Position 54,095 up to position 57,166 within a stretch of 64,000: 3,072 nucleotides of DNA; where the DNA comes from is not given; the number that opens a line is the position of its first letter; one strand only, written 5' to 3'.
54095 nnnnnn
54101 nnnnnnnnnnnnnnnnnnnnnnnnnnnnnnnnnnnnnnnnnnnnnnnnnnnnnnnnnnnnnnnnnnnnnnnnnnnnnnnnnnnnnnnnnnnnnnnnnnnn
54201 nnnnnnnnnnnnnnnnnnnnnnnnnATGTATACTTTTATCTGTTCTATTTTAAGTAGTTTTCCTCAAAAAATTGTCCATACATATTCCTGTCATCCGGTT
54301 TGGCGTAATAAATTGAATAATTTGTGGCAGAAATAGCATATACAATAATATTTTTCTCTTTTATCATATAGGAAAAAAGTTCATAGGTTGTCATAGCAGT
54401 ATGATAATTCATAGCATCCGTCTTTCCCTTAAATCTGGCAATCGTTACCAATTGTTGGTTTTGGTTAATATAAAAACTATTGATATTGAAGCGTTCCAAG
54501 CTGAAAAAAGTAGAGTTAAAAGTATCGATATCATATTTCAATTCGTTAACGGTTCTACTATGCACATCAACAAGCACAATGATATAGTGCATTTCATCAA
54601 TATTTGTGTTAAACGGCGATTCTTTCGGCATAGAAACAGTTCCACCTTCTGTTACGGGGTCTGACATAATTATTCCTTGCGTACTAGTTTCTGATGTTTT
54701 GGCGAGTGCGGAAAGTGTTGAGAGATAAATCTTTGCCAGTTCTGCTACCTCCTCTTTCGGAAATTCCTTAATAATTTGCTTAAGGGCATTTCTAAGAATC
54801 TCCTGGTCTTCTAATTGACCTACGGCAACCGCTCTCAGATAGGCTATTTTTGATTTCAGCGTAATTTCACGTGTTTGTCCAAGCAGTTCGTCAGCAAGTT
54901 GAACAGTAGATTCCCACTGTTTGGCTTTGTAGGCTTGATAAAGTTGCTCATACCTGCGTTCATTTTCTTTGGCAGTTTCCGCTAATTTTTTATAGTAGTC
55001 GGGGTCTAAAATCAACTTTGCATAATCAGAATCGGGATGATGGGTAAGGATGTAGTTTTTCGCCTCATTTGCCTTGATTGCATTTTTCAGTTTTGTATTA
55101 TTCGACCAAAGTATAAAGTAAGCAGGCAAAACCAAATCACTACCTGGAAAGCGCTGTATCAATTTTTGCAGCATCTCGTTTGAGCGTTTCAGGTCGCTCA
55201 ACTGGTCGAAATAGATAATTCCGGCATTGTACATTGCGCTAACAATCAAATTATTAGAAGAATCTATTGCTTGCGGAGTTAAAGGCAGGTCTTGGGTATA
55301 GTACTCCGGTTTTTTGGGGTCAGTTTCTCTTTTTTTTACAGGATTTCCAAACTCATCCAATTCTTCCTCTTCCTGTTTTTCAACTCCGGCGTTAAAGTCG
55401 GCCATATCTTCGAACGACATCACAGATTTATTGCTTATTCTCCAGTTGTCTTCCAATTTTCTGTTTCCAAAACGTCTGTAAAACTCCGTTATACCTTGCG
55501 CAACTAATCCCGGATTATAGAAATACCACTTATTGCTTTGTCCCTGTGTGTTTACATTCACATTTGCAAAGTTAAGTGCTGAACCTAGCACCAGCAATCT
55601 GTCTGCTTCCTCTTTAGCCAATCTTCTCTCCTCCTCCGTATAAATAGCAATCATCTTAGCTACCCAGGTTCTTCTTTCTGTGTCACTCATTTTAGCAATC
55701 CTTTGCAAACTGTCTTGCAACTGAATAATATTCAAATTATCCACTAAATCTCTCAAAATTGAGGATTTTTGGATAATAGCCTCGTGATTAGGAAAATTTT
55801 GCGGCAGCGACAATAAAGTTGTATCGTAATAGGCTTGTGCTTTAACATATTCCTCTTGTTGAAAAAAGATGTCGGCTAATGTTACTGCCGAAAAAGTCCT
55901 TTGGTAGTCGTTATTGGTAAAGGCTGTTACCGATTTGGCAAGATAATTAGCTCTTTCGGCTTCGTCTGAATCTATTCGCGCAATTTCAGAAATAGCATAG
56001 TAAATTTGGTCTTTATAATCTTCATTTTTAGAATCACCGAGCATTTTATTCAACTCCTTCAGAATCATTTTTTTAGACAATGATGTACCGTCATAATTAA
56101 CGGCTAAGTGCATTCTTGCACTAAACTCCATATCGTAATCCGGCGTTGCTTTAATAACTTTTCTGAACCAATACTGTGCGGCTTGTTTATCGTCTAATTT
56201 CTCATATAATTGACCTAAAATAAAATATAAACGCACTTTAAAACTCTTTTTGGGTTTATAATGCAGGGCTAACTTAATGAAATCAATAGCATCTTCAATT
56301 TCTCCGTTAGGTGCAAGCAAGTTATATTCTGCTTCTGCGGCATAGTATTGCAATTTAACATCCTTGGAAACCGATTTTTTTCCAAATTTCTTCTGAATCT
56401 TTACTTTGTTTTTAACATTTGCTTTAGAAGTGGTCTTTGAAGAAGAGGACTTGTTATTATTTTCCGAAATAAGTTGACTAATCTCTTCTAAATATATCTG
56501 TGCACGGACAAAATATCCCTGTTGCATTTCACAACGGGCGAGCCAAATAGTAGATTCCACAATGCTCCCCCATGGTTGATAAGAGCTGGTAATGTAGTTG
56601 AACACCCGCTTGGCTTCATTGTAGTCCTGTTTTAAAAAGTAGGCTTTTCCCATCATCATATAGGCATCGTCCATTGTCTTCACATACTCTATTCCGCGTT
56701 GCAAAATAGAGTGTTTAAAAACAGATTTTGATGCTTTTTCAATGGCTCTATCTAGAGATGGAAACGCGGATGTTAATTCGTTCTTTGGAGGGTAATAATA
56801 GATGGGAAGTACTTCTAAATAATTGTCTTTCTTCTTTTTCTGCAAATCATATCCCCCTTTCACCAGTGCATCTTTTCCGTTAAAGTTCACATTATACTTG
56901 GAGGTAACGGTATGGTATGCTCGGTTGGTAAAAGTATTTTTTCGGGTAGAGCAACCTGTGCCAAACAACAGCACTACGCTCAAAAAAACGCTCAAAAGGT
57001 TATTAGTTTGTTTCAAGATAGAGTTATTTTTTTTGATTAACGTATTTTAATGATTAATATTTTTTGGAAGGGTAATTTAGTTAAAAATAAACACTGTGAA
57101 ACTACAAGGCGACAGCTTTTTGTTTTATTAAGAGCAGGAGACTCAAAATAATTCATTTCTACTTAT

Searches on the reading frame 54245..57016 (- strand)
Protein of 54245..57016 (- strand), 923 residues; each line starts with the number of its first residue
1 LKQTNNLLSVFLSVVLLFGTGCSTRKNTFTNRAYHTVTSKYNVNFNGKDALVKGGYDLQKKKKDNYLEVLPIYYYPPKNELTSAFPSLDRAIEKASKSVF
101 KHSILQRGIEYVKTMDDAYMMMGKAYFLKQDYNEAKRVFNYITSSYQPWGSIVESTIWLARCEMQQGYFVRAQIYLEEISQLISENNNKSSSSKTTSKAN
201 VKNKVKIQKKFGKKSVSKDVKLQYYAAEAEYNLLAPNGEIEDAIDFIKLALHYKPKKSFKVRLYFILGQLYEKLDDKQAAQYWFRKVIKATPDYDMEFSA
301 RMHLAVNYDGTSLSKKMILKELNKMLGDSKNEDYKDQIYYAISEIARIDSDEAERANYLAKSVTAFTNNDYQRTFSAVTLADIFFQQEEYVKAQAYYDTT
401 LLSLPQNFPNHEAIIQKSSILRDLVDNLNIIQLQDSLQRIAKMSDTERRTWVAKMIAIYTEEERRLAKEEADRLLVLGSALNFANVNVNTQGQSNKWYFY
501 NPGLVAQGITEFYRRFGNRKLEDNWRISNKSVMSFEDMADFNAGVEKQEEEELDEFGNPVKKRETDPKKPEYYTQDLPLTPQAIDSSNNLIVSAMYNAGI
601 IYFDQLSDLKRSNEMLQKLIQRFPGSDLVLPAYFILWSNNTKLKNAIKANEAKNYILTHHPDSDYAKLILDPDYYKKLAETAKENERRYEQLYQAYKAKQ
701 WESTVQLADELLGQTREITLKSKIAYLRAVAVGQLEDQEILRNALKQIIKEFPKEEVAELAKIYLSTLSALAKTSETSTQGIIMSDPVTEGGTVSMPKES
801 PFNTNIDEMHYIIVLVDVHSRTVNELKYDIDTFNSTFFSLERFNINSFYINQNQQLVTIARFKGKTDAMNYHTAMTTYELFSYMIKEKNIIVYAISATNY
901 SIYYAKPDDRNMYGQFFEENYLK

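Call 28: search_protein_families(library=pfam, proteins=[window:54245-57016:-], max_evalue=0.001)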
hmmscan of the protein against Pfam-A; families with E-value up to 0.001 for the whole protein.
window:54245-57016:- (923 aa): 10 families
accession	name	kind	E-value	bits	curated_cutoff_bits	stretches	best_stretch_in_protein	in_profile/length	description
PF07719.23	TPR_2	-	5.1e-13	48.5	27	0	262-294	2-34/34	Tetratricopeptide repeat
PF13174.12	TPR_6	-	4.4e-10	40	26.3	0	594-626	2-33/33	Tetratricopeptide repeat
PF13181.12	TPR_8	-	9.5e-09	35.2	25.7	1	262-294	2-34/34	Tetratricopeptide repeat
PF13424.12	TPR_12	-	1.4e-07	32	30.1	0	257-290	41-74/77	Tetratricopeptide repeat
PF14559.12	TPR_19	-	5e-07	30.4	25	0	104-140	13-49/68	Tetratricopeptide repeat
PF00515.34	TPR_1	-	3.9e-06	26.9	27.8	0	262-293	2-33/34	Tetratricopeptide repeat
PF13428.12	TPR_14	-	3.2e-05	24.6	23.5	0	262-294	2-34/44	Tetratricopeptide repeat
PF25064.1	ARM_TT21_5th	-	4.9e-05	24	27.8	0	377-416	4-43/117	TT21 fifth ARM repeats domain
PF13432.12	TPR_16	-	6.3e-05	23.8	32.7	0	258-294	28-64/65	Tetratricopeptide repeat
PF17874.7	TPR_MalT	-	0.00098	18.9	45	0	118-187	42-114/336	MalT-like TPR region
